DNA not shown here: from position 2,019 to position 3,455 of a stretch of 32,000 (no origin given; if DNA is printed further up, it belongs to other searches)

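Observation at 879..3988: Tight methyltransferase - DUF262 - HEPN operon: candidate undescribed restriction-like defence system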

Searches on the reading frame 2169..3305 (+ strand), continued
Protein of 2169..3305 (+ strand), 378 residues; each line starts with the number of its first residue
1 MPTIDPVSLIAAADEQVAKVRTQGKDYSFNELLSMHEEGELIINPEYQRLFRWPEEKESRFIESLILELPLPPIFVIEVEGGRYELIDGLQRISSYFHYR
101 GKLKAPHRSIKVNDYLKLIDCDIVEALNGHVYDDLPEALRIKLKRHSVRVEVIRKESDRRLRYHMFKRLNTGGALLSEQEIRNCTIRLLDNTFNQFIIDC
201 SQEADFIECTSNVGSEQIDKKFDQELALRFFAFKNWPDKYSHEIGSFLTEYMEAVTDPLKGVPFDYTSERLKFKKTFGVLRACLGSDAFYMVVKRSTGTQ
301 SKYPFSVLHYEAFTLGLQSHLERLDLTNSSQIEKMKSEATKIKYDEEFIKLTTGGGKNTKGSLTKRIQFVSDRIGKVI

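Call 45: predict_structure(alignment_id=A2)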
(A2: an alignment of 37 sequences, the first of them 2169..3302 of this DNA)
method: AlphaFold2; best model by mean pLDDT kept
length: 378 residues; sequences in the alignment: 37
mean_pLDDT: 83.9   pTM: 0.74
mean pLDDT of the five models: 83.9, 83.3, 82.9, 80.7, 77.6
residues with pLDDT >= 90: 172; 70-90: 136; 50-70: 61; < 50: 9
segments of 3 or more residues with pLDDT < 50: none
pLDDT, mean of each block of 10 residues (from residue 1): 51 51 81 91 72 86 88 81 81 91 88 94 91 91 86 72 61 58 68 89 96 85 93 92 83 80 88 97 95 80 92 96 93 95 93 77 93 93
secondary structure, 60 per line:
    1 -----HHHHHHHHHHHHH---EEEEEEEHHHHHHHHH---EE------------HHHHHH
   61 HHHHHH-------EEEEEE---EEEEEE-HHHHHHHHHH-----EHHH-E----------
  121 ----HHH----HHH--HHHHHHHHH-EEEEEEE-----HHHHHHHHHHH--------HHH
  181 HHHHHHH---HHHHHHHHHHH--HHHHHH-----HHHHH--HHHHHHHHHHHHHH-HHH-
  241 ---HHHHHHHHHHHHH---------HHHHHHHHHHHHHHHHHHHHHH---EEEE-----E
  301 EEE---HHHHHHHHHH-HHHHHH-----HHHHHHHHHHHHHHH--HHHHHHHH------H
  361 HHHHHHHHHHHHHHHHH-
elements in order: H6-18 E22-28 H29-37 H55-66 E74-79 E83-88 H90-99 H137-145 E147-153 H159-169 H178-187 H191-201 H204-209 H215-219 H222-235 H244-256 H266-287 E291-294 E300-303 H307-316 H318-323 H329-343 H346-353 H360-377

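Call 49: fold_search(model_id=the predicted structure, library=pdb)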
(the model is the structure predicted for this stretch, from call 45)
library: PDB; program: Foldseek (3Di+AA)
matches with E <= 10: 183; with E <= 0.001: 0
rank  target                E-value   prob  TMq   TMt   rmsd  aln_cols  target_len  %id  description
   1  7ol9_B                1.1e-02  0.95  0.18  0.31  14.8       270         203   13  Crystal structure of C-terminally truncated Bacillus subtilis nucleoid occlusion protein (Noc) complexed to the Noc-bi (released 2022-03-09)
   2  5k5d_B                1.2e-02  0.97  0.24  0.33  14.2       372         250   11  Structure of the C2221 form of Pnob8-like ParB-N domain (released 2016-06-15)
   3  6jiv_A                2.1e-02  0.90  0.26  0.19  18.5       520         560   12  SspE crystal structure (released 2020-03-25)
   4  6sdk_A                2.9e-02  0.89  0.18  0.32  14.7       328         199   13  Crystal structure of bacterial ParB dimer bound to CDP (released 2019-10-23)
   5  7p9m_B                4.5e-02  0.75  0.26  0.19  14.9       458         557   13  BrxU, GmrSD-family Type IV restriction enzyme (released 2021-12-08)
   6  7nfu_A                5.0e-02  0.87  0.21  0.32  14.2       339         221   10  Crystal structure of C-terminally truncated Geobacillus thermoleovorans nucleoid occlusion protein Noc (released 2021-02-17)
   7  7p9k_A                6.8e-02  0.54  0.23  0.15  17.8       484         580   13  BrxU, GmrSD-family Type IV restriction enzyme (released 2021-12-08)
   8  7bm8_A                7.4e-02  0.92  0.21  0.39  15.3       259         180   13  Crystal structure of the C-terminally truncated chromosome-partitioning protein ParB from Caulobacter crescentus compl (released 2021-04-28)
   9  7nfu_B                7.8e-02  0.80  0.22  0.34  13.6       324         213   10  Crystal structure of C-terminally truncated Geobacillus thermoleovorans nucleoid occlusion protein Noc (released 2021-02-17)
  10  7ng0                  9.7e-02  0.60  0.17  0.30  14.7       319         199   12  Crystal structure of N- and C-terminally truncated Geobacillus thermoleovorans nucleoid occlusion protein Noc (released 2021-02-17)
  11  6ryk_B                1.0e-01  0.98  0.20  0.48  16.0       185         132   12  Crystal structure of the ParB-like protein PadC (released 2020-01-22)
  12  6ryk_A                1.3e-01  0.97  0.20  0.48  15.9       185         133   12  Crystal structure of the ParB-like protein PadC (released 2020-01-22)
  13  7bnk_B                1.3e-01  0.44  0.16  0.29  17.1       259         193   14  Crystal structure of ParB from Myxococcus xanthus bound to CDP and Monothiophosphate (released 2021-09-08)
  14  7bnr_B                1.3e-01  0.41  0.15  0.27  16.7       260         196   12  Crystal structure of a ParB Q52A mutant from Myxococcus xanthus bound to CTPyS (released 2021-09-08)
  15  7bnk_A                1.6e-01  0.66  0.20  0.35  14.2       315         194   10  Crystal structure of ParB from Myxococcus xanthus bound to CDP and Monothiophosphate (released 2021-09-08)
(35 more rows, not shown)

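Call 57: search_dna_similar(query=window:2169-3302:+, collection=plasmids, mode=protein, max_rows=40, rows=spread)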
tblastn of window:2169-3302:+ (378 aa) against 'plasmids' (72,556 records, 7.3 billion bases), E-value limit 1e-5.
Records with a match: 101; places in all: 102; records where one place covers at least 80% of the query: 19.
Best place of each record, by identity: <60% 101.
By first word of the organism name: Escherichia 18; Salmonella 10; Enterococcus 10; Klebsiella 7; Acinetobacter 7; Roseomonas 5; Psychrobacter 3; Burkholderia 3; Rhodococcus 3; Campylobacter 3; and 28 more.
By predicted mobility (MOB-suite, as given by PLSDB): conjugative 51; non-mobilizable 32; mobilizable 18.
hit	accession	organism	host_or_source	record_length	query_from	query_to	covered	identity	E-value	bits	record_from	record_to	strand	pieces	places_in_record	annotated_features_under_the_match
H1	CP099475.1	Roseomonas mucosa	Human skin,single cell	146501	9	374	97%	53.5%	2e-97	324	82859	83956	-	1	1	DUF262 domain-containing protein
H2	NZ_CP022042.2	Psychrobacter cryohalolentis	Environment,permafrost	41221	14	325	83%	34.9%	1e-33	139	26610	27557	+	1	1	DUF262 domain-containing protein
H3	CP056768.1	Enterobacter cloacae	culture,Wastewater influent sample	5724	9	349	90%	31.6%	8e-30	128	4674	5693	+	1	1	none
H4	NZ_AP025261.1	Paraburkholderia terrae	-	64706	6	343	89%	28.8%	6e-27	120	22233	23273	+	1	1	DUF262 domain-containing protein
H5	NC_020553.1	Corynebacterium callunae DSM 20147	-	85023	20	283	70%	34.1%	2e-28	124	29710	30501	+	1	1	DUF262 domain-containing protein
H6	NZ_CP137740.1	Escherichia coli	mixed culture,pig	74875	24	322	79%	29.1%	2e-14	82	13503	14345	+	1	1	DUF262 domain-containing protein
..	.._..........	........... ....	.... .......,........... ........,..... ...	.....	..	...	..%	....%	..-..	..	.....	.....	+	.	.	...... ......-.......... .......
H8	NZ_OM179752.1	Salmonella enterica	-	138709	24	322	79%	29.1%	2e-14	82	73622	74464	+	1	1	DUF262 domain-containing protein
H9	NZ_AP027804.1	Escherichia coli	Homo sapiens,whole organism,feces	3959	13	323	82%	27.8%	2e-10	70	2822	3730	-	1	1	DUF262 domain-containing protein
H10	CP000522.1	Acinetobacter baumannii ATCC 17978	-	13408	19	348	87%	25.4%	9e-12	74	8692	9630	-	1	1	hypothetical protein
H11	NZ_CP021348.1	Acinetobacter baumannii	Homo sapiens,blood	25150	19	348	87%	25.4%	9e-12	74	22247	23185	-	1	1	DUF262 domain-containing protein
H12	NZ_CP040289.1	Nostoc sp. C057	Phaeoceros,pure culture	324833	19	289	72%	29.7%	1e-14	83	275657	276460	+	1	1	DUF262 domain-containing protein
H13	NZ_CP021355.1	Rhodococcus oxybenzonivorans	river sediment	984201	45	324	74%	28.5%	4e-15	85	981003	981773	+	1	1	DUF262 domain-containing protein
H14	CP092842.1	Bradyrhizobium sp. 62B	Arachis hypogaea L.,cell ...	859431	19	292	72%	28.4%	2e-13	79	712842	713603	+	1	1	DUF262 domain-containing protein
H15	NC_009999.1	Shewanella baltica OS195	-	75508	43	296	67%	29.6%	1e-10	71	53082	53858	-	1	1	DUF262 domain-containing protein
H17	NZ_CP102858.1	Escherichia coli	Gallus gallus (chicken),mixed ...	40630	42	253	56%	34.4%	5e-8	62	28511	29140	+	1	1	DUF262 domain-containing protein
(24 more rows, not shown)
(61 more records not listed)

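Call 59: get_annotated_region(hit=H1, flank=5000)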
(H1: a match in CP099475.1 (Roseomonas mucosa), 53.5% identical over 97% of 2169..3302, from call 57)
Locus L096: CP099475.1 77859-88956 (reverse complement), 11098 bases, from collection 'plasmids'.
description: Roseomonas mucosa strain TT14 plasmid pTT14-4, complete sequence
organism: Roseomonas mucosa (NCBI taxid 207340)
taxonomy: Bacteria; Pseudomonadota; Alphaproteobacteria; Rhodospirillales; Acetobacteraceae; Roseomonas; Roseomonas mucosa
host: -; source: Human skin,single cell; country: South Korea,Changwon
typing (MOB-suite, as given by PLSDB): non-mobilizable
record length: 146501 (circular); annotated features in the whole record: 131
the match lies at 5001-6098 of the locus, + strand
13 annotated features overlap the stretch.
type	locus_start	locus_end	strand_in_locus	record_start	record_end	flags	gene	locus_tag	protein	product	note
CDS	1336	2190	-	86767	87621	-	-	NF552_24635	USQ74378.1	replication protein RepA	-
CDS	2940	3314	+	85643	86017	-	-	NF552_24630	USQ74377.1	type II toxin-antitoxin system RelE/ParE family toxin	-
CDS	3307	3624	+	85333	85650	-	-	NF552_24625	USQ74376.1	DNA-binding transcriptional regulator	-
CDS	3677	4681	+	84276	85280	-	-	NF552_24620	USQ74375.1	hypothetical protein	-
CDS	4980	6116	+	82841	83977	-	-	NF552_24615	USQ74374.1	DUF262 domain-containing protein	-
CDS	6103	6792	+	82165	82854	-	-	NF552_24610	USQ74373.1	MAE_28990/MAE_18760 family HEPN-like nuclease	-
CDS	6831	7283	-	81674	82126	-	-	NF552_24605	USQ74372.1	tyrosine-type recombinase/integrase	-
CDS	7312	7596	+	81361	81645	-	-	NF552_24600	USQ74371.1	transposase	-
CDS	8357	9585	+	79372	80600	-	-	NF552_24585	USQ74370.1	IS3 family transposase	-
CDS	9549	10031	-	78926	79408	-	-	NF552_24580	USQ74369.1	IS3 family transposase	-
CDS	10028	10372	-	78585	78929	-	-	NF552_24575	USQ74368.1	transposase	-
CDS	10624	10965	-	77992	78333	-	-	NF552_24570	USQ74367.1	hypothetical protein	-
CDS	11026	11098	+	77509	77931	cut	-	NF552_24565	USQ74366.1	PadR family transcriptional regulator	-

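Call 60: get_annotated_region(hit=H2, flank=4000)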
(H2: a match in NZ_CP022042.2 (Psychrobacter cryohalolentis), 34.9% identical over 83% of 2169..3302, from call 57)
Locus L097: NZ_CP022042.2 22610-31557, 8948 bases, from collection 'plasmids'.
description: Psychrobacter cryohalolentis strain FDAARGOS_308 plasmid unnamed1, complete sequence
organism: Psychrobacter cryohalolentis (NCBI taxid 330922)
taxonomy: Bacteria; Pseudomonadota; Gammaproteobacteria; Moraxellales; Moraxellaceae; Psychrobacter; Psychrobacter cryohalolentis
host: -; source: Environment,permafrost; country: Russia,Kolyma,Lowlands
typing (MOB-suite, as given by PLSDB): non-mobilizable; replicon rep_cluster_1403
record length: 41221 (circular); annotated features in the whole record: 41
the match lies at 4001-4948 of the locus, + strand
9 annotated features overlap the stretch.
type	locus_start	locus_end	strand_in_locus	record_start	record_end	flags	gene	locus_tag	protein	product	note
CDS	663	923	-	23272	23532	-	-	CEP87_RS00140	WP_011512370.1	hypothetical protein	-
CDS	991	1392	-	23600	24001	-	-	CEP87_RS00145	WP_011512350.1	hypothetical protein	-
CDS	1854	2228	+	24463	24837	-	-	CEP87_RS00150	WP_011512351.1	hypothetical protein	-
CDS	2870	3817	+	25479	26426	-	repM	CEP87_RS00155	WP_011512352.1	replication initiation protein RepM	GO:0006270 - DNA replication initiation [Evidence IEA]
CDS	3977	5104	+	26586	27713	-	-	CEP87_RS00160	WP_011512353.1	DUF262 domain-containing protein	-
CDS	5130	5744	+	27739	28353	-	-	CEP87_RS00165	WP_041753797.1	MAE_28990/MAE_18760 family HEPN-like nuclease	-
CDS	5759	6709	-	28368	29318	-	-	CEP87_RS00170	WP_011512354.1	BsuBI/PstI family type II restriction endonuclease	GO:0009307 - DNA restriction-modification system [Evidence IEA]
CDS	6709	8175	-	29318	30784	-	-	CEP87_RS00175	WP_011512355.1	Eco57I restriction-modification methylase domain-containing protein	GO:0006304 - DNA modification [Evidence IEA]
CDS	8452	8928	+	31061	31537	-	-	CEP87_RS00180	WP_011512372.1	hypothetical protein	-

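Call 62: search_protein_families(library=padloc, proteins=[L096:3677-4681:+, L096:6103-6792:+, L097:5130-5744:+, L097:3977-5104:+], max_evalue=0.1)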
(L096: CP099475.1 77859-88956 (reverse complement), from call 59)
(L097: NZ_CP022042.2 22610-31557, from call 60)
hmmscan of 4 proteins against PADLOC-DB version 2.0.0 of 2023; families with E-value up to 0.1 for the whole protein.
L096:3677-4681:+ (334 aa): 49 families (the best 25 are shown)
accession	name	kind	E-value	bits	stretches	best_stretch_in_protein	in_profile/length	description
PDLC03306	MTase_II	-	4.5e-15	53.5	1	22-290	31-279/422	Type II methyltransferase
PDLC03224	MTase_II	-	3.4e-13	47.3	2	31-88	73-134/481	Type II methyltransferase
PDLC03353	MTase_II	-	1.1e-12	46.1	2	27-89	189-250/260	Type II methyltransferase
PDLC03387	MTase_II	-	6.1e-12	43.3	2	28-90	215-276/289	Type II methyltransferase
PDLC03380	MTase_II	-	1.3e-09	35.7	1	46-110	55-118/393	Type II methyltransferase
PDLC03228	MTase_II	-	2.4e-09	35.3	1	42-95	158-211/227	Type II methyltransferase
PDLC03322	MTase_II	-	1.5e-08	32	1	49-266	66-278/446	Type II methyltransferase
PDLC03325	MTase_II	-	1.8e-08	31.5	1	47-272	91-312/426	Type II methyltransferase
PDLC03316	MTase_II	-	6.6e-08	29.9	1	48-81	334-367/390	Type II methyltransferase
PDLC03377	MTase_II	-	6.7e-08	29.5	1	48-298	122-363/504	Type II methyltransferase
PDLC03369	MTase_II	-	1.1e-07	29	2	10-88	100-181/532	Type II methyltransferase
PDLC03320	MTase_II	-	1.2e-07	29.2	1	43-89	228-274/289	Type II methyltransferase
PDLC03364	MTase_II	-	1.6e-07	28.6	1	23-87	34-98/380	Type II methyltransferase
PDLC03299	MTase_II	-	3.3e-07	28.1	1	30-90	199-258/296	Type II methyltransferase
PDLC03321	MTase_II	-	2e-06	25.2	1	32-89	187-242/245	Type II methyltransferase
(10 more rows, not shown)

L096:6103-6792:+ (229 aa): 0 families

L097:5130-5744:+ (204 aa): 0 families

L097:3977-5104:+ (375 aa): 12 families
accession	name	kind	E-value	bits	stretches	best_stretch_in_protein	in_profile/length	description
PDLC03877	NsnA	-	1.1e-61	207.3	1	13-352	42-359/385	-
PDLC04027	PD-T4-2_A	-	5.2e-31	106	1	23-288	39-289/363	-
PDLC03418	REase_II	-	3.2e-07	27.8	1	31-95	27-91/372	Type II restriction enzyme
PDLC04709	PDC-M55C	-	2.9e-06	24.2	1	35-75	28-67/554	-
PDLC04150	HEC-05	-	4.8e-06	23.7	1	38-102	23-80/583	-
PDLC04155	HEC-06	-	6.8e-06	22.8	1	24-101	9-93/562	-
PDLC02792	SspE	-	4.6e-05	19.9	1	143-185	298-339/771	SspE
PDLC02695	Orf5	-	5.8e-05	19.7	1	31-105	15-105/601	Orf5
PDLC04157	HEC-06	-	7.5e-05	19.5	1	21-107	8-101/558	-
PDLC04151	HEC-05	-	0.00013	18.8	1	21-71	25-74/600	-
PDLC02701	Orf5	-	0.00061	16.4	0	27-60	10-43/596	Orf5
PDLC02789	SspE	-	0.0024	14.5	1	151-254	295-400/749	SspE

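Call 63: search_protein_families(library=pfam, proteins=[L096:3677-4681:+, L096:6103-6792:+, L097:5130-5744:+], max_evalue=0.01)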
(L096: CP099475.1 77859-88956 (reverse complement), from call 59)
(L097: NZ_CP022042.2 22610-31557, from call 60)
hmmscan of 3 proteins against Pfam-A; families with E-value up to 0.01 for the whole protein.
L096:3677-4681:+ (334 aa): 1 family
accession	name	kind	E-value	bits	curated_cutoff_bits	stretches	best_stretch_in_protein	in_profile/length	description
PF01555.25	N6_N4_Mtase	-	1.6e-08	35.2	26.7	1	18-83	159-217/221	DNA methylase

L096:6103-6792:+ (229 aa): 2 families
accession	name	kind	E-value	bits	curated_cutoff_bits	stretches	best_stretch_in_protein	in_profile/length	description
PF18735.6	HEPN_RiboL-PSP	-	1.9e-24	87.1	28.4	1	14-212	2-185/191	RiboL-PSP-HEPN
PF18737.6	HEPN_MAE_28990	-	2.6e-24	87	26.8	1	9-225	3-211/211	MAE_28990/MAE_18760-like HEPN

L097:5130-5744:+ (204 aa): 2 families
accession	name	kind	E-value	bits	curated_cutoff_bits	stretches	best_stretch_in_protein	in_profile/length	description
PF18735.6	HEPN_RiboL-PSP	-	8.4e-32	111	28.4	1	3-193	1-190/191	RiboL-PSP-HEPN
PF18737.6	HEPN_MAE_28990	-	3.1e-25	90.1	26.8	1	3-198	7-208/211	MAE_28990/MAE_18760-like HEPN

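Call 65: get_annotated_region(hit=H6, flank=3000)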
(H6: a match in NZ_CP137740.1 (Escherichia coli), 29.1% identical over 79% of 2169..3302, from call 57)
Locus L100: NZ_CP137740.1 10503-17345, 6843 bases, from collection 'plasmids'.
description: Escherichia coli strain HNSQ2209 plasmid unnamed3, complete sequence
organism: Escherichia coli (NCBI taxid 562)
taxonomy: Bacteria; Pseudomonadota; Gammaproteobacteria; Enterobacterales; Enterobacteriaceae; Escherichia; Escherichia coli
host: -; source: mixed culture,pig; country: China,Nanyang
typing (MOB-suite, as given by PLSDB): conjugative; replicon IncFIA,IncFIC; relaxase MOBF; mating-pair formation MPF_F
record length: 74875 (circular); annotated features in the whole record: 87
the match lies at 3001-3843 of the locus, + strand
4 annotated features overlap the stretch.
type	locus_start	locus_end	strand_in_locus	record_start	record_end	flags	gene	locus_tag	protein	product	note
CDS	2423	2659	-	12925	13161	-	-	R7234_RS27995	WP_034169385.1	hypothetical protein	-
CDS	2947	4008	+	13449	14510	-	-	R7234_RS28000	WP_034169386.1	DUF262 domain-containing protein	-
CDS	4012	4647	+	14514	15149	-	-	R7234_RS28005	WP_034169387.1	MAE_28990/MAE_18760 family HEPN-like nuclease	-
CDS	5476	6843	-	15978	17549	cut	-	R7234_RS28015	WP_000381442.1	IS66 family transposase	-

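Call 66: get_annotated_region(hit=H17, flank=3000)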
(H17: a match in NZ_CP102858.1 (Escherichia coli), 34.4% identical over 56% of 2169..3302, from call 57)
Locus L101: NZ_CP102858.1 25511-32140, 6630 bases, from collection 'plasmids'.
description: Escherichia coli strain 573 plasmid p573-5, complete sequence
organism: Escherichia coli (NCBI taxid 562)
taxonomy: Bacteria; Pseudomonadota; Gammaproteobacteria; Enterobacterales; Enterobacteriaceae; Escherichia; Escherichia coli
host: -; source: Gallus gallus (chicken),mixed culture,swab; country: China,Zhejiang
typing (MOB-suite, as given by PLSDB): conjugative; replicon IncX1; relaxase MOBP; mating-pair formation MPF_T
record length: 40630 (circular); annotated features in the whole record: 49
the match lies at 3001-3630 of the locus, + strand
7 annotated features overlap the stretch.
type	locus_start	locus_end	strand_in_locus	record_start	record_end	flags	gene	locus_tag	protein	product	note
CDS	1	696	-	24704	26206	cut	-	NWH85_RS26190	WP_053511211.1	hypothetical protein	-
CDS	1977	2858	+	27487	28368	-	-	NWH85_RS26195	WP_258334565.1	replication initiation protein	-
CDS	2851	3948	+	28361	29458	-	-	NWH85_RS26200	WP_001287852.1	DUF262 domain-containing protein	-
CDS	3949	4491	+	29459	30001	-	-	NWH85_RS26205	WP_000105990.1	HEPN domain-containing protein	-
CDS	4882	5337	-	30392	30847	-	-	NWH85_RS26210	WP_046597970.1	H-NS family nucleoid-associated regulatory protein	GO:0006355 - regulation of DNA-templated transcription [Evidence IEA]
CDS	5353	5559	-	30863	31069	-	hha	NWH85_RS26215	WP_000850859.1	hemolysin expression modulator Hha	-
CDS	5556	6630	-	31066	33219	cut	-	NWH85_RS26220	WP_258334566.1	type IA DNA topoisomerase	GO:0006265 - DNA topological change [Evidence IEA]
